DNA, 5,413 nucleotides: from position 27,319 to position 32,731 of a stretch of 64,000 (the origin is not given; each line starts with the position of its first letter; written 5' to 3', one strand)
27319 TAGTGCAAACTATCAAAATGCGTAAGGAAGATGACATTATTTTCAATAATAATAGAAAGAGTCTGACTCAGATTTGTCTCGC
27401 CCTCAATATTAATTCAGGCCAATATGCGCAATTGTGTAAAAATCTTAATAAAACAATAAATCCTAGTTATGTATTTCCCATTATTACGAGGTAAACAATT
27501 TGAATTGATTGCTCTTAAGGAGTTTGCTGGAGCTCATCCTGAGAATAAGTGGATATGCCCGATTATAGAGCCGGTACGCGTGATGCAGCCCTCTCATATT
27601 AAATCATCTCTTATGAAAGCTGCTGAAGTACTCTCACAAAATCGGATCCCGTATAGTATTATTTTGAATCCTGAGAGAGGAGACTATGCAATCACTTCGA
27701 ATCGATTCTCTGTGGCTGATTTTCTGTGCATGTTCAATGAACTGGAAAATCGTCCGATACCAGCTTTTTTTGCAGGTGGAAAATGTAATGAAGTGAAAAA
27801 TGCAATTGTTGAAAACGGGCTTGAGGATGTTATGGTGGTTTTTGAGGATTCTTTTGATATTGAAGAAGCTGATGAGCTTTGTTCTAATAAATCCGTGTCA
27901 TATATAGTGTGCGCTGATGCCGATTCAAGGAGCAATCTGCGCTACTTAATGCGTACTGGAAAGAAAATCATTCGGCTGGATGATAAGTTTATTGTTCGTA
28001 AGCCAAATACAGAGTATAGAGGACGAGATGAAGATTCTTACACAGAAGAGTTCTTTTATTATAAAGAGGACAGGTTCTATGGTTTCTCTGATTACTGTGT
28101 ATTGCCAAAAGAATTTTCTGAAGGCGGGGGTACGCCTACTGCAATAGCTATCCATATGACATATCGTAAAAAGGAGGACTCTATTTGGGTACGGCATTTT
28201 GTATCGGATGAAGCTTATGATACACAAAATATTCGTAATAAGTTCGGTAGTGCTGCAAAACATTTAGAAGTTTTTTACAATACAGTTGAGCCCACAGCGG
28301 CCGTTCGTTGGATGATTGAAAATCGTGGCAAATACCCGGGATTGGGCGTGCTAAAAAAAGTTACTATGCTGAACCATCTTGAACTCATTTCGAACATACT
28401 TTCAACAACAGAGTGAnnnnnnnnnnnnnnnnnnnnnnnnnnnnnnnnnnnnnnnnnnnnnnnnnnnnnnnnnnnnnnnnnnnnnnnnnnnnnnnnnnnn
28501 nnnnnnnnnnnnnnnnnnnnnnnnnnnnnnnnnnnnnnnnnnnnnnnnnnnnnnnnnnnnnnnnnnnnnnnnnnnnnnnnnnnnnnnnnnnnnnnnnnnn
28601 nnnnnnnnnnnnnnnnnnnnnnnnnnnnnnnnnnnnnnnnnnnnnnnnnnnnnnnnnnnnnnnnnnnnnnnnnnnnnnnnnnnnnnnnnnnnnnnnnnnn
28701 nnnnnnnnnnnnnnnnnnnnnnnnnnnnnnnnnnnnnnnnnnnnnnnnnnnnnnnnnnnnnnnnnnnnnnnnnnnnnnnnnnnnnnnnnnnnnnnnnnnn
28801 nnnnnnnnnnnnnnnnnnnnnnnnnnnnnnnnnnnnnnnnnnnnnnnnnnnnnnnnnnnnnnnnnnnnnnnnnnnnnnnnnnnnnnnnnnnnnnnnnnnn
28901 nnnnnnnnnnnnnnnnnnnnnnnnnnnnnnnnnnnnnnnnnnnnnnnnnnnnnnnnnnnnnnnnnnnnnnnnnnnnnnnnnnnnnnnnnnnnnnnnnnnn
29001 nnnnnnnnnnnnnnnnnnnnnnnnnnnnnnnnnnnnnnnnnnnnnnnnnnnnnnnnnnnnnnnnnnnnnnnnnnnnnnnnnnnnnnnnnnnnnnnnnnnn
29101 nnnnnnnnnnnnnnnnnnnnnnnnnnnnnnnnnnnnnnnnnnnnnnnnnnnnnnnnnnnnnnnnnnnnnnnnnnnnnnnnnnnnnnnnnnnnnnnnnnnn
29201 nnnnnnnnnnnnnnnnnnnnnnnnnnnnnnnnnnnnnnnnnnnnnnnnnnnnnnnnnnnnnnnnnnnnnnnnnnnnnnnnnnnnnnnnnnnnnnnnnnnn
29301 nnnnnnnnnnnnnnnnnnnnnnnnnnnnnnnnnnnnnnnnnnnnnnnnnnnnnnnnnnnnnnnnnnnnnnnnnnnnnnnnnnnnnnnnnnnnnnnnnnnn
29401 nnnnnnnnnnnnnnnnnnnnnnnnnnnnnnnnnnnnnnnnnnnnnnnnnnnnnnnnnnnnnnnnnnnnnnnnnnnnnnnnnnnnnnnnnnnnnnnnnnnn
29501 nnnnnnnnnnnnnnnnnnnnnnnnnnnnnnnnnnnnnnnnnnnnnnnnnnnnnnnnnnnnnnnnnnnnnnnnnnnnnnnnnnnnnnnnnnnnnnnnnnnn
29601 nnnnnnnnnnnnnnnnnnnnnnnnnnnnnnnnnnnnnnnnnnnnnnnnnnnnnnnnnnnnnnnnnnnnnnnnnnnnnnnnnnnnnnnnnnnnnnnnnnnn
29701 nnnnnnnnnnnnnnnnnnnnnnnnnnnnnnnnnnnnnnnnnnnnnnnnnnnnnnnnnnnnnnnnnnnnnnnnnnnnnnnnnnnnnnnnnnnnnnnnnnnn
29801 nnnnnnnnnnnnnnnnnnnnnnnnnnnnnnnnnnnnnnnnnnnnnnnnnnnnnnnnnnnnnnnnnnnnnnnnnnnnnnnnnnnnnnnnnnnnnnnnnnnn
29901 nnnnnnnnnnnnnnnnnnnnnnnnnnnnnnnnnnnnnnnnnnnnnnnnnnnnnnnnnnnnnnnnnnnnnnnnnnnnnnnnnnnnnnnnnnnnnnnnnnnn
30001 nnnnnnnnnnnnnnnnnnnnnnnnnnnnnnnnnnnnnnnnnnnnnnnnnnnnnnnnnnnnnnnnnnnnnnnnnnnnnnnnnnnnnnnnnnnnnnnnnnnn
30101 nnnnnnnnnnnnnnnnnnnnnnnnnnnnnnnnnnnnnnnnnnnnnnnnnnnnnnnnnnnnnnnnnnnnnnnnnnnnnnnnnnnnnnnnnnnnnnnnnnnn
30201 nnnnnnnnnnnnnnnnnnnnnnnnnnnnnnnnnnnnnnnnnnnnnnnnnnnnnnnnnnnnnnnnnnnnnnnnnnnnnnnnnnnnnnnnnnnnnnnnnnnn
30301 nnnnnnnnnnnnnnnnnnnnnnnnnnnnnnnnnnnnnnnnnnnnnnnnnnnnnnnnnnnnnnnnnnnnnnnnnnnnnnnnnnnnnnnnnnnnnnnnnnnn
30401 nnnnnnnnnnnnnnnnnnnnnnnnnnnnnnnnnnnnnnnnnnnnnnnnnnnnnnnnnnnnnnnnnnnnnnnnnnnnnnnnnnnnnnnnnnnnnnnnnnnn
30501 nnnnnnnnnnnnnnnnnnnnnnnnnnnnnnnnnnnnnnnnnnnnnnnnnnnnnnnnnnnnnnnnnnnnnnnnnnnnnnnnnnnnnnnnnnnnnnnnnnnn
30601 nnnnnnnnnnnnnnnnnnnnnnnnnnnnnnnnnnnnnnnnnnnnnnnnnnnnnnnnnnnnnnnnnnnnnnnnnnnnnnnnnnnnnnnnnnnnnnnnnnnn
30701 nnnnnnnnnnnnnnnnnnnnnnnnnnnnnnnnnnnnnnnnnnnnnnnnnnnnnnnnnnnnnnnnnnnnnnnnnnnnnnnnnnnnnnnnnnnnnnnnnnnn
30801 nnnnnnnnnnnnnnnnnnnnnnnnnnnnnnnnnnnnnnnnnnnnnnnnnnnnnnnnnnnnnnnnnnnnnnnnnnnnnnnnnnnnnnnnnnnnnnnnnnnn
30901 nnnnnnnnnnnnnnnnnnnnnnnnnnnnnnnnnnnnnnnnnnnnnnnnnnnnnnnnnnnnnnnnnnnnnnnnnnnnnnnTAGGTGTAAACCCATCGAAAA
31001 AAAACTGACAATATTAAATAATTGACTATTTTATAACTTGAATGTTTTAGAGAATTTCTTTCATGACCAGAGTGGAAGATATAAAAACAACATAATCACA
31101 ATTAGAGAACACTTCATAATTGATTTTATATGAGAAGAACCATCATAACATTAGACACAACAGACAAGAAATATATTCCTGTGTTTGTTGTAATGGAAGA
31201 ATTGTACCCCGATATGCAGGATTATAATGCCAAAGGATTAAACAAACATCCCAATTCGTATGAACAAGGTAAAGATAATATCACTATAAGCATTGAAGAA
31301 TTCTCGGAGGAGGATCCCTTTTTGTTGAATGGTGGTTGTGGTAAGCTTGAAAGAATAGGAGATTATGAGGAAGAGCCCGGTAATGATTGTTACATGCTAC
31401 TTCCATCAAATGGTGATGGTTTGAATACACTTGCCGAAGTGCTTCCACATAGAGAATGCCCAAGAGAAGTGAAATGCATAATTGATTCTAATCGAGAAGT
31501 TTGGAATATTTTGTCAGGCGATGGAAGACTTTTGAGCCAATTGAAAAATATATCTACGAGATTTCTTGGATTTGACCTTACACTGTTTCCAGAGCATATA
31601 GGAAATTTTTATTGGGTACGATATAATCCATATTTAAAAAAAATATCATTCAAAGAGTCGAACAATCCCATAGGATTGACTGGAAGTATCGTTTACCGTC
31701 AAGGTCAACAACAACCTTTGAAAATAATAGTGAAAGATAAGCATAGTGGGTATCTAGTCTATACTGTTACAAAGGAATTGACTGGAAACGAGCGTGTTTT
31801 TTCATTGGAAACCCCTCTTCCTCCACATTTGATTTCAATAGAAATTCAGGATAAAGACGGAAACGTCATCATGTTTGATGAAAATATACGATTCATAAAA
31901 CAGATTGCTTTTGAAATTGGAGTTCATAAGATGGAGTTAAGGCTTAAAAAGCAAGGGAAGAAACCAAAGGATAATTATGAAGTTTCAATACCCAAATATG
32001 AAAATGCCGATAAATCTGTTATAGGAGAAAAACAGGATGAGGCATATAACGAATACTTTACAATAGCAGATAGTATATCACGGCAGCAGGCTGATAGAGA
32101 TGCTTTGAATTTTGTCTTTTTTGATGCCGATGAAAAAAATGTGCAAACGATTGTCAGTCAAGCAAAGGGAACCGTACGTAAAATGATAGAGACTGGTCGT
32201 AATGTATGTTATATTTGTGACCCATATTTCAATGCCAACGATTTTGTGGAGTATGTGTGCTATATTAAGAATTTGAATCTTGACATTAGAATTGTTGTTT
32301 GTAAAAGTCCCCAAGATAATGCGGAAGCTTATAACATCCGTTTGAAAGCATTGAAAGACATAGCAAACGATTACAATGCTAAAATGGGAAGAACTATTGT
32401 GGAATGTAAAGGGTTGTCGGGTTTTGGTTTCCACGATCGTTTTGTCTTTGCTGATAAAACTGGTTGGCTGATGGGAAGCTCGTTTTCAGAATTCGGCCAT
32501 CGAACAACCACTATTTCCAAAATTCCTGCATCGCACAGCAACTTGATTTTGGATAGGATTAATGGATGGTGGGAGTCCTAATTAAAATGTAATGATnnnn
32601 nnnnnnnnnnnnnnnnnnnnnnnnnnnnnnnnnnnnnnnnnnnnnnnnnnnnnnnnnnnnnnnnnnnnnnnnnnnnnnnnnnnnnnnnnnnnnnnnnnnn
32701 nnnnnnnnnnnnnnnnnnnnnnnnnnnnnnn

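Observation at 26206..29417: XRE / PD-(D/E)xK-like / Beta-protein-like / RES-domain four-gene operon: candidate undescribed NAD+-targeting defence system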

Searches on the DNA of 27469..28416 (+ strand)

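Call 115: search_dna_similar(query=L105:3092-5960:+, collection=ecoli_genomes, mode=distant, max_rows=15)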
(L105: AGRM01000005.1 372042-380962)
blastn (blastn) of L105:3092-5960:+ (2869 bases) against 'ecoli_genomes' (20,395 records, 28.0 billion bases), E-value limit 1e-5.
Records with a match: 19; places in all: 19; records where one place covers at least 80% of the query: 18.
Genomes with a match: 19 of 5426; with a place that covers at least 80% of the query: 18. Places per genome that has any: lowest 1, median 1, highest 1. On chromosomes: 19 places; on plasmids: 0.
Best place of each record, by identity: 95-99% 19.
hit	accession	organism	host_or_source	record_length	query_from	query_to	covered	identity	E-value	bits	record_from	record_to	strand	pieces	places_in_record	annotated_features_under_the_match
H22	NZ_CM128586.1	Escherichia coli strain 300444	Homo sapiens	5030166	1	2869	100%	97.8%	0e+0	4886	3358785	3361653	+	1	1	RES domain-containing protein | sce7725 family protein | sce7726 family protein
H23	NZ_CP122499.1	Escherichia coli strain W409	chicken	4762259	1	2869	100%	97.4%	0e+0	4841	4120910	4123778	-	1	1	RES domain-containing protein | sce7725 family protein | sce7726 family protein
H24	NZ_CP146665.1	Escherichia coli strain MS 115-1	Homo sapiens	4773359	1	2869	100%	97.4%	0e+0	4841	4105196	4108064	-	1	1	RES domain-containing protein | sce7725 family protein | sce7726 family protein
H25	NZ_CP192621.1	Escherichia coli strain LD91-1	Homo sapiens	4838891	1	2869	100%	97.4%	0e+0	4841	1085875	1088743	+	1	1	RES domain-containing protein | sce7725 family protein | sce7726 family protein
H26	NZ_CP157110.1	Escherichia coli strain UTME-9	Sus scrofa domesticus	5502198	1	2869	100%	97.4%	0e+0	4833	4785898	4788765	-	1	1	RES domain-containing protein | sce7725 family protein | sce7726 family protein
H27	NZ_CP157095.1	Escherichia coli strain UTME-12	Sus scrofa domesticus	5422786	1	2869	100%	97.4%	0e+0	4833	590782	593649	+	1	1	RES domain-containing protein | sce7725 family protein | sce7726 family protein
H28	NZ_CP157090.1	Escherichia coli strain UTME-14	Sus scrofa domesticus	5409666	1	2869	100%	97.4%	0e+0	4833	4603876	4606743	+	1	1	RES domain-containing protein | sce7725 family protein | sce7726 family protein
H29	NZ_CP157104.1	Escherichia coli strain UTME-10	Sus scrofa domesticus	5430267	1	2869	100%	97.3%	0e+0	4814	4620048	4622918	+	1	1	RES domain-containing protein | sce7725 family protein | sce7726 family protein | hypothetical protein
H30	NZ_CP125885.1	Escherichia coli strain AHS8C65RI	chicken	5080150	1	2869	100%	97.2%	0e+0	4809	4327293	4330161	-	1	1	RES family NAD+ phosphorylase | sce7725 family protein | sce7726 family protein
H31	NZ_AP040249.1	Escherichia coli strain B1-56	river water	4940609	1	2869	100%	97.2%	0e+0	4809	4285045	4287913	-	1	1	RES family NAD+ phosphorylase | sce7725 family protein | sce7726 family protein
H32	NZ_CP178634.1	Escherichia coli strain VTB96775v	Chicken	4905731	1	2869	100%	97.1%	0e+0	4805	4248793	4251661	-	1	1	RES domain-containing protein | sce7725 family protein | sce7726 family protein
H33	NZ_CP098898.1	Escherichia coli strain CUVET19-1937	Felis catus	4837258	1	2869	100%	97.1%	0e+0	4805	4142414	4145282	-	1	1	RES domain-containing protein | sce7725 family protein | sce7726 family protein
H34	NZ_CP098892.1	Escherichia coli strain CUVET19-1942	Canis lupus familiaris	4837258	1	2869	100%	97.1%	0e+0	4805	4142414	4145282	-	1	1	RES domain-containing protein | sce7725 family protein | sce7726 family protein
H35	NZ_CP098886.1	Escherichia coli strain CUVET19-1969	Canis lupus familiaris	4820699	1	2869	100%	97.1%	0e+0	4805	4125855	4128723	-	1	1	RES domain-containing protein | sce7725 family protein | sce7726 family protein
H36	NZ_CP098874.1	Escherichia coli strain CUVET19-2242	Canis lupus familiaris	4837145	1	2869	100%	97.1%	0e+0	4805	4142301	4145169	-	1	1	RES domain-containing protein | sce7725 family protein | sce7726 family protein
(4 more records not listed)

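Call 119: get_annotated_region(hit=H22, flank=6000)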
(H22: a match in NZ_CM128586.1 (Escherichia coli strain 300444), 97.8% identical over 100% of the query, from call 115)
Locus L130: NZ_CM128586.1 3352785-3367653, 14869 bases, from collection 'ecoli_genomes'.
description: Escherichia coli strain 300444 chromosome, whole genome shotgun sequence
organism: Escherichia coli strain 300444 (NCBI taxid 562)
replicon: chromosome; assembly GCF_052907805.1
host: Homo sapiens; source: stool; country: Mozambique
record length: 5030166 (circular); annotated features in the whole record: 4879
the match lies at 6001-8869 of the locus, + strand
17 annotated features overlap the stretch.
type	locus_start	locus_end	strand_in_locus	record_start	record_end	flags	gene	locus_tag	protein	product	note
CDS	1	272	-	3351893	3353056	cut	-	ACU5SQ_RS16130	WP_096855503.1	reverse transcriptase family protein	-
CDS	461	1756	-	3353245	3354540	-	-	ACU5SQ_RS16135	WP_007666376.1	phosphoribosyltransferase-like protein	-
CDS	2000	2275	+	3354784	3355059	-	-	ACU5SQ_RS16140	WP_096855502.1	hypothetical protein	-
CDS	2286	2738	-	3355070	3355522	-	-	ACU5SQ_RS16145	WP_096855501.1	hypothetical protein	-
CDS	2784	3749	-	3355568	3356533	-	-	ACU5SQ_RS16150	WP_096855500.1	caspase family protein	-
CDS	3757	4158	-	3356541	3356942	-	-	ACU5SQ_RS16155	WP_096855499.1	TIR domain-containing protein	-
CDS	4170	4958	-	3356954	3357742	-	-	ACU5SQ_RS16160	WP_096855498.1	adenylate/guanylate cyclase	-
CDS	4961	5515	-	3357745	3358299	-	-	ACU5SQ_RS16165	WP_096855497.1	hypothetical protein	-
CDS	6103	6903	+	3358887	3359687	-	-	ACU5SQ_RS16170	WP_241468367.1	sce7726 family protein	-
CDS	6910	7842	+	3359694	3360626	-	-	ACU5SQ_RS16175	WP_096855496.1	sce7725 family protein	-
CDS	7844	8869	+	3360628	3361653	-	-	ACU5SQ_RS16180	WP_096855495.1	RES domain-containing protein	-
CDS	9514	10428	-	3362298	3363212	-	-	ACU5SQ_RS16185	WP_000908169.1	hypothetical protein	-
CDS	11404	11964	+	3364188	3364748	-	-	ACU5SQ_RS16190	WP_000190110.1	recombinase family protein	-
CDS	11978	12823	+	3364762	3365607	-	-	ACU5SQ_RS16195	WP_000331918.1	hypothetical protein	-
CDS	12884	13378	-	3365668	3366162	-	-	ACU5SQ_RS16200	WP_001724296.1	hypothetical protein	-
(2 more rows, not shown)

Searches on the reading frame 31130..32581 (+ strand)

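Call 3: search_protein_families(library=pfam, proteins=[window:31130-32581:+], max_evalue=0.1)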
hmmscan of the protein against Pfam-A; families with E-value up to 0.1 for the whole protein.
window:31130-32581:+ (483 aa): 0 families

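Call 4: search_protein_families(library=ncbifam, proteins=[window:31130-32581:+], max_evalue=0.1)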
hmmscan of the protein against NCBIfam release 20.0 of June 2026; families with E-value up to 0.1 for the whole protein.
window:31130-32581:+ (483 aa): 2 families
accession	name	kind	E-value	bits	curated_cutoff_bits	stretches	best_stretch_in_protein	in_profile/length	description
NF040700.1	VPA1262_N_dom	domain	2e-39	135.7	80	1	102-482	75-477/478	VPA1262 family N-terminal domain-containing protein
NF040699.1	VPA1262_fam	subfamily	4.7e-05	21.4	325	1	361-466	413-532/1026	VPA1262 family protein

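Call 5: search_protein_families(library=padloc, proteins=[window:31130-32581:+], max_evalue=0.1)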
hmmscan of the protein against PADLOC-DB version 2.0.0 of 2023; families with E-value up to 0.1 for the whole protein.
window:31130-32581:+ (483 aa): 3 families
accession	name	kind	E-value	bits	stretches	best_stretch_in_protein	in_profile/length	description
PDLC04879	PDC-S05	-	0.00028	18.4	1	433-474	241-281/285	-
PDLC04588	PDC-M34A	-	0.017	12.5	1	293-330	130-165/260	-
PDLC01407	Csm3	-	0.094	9.9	0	262-342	174-251/519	"CAS-III-A,CAS-III-D; effector_G7"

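Call 100: search_protein_families(library=phrogs, proteins=[window:31130-32581:+], max_evalue=0.001)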
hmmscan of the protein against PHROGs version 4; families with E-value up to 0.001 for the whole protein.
window:31130-32581:+ (483 aa): 0 families
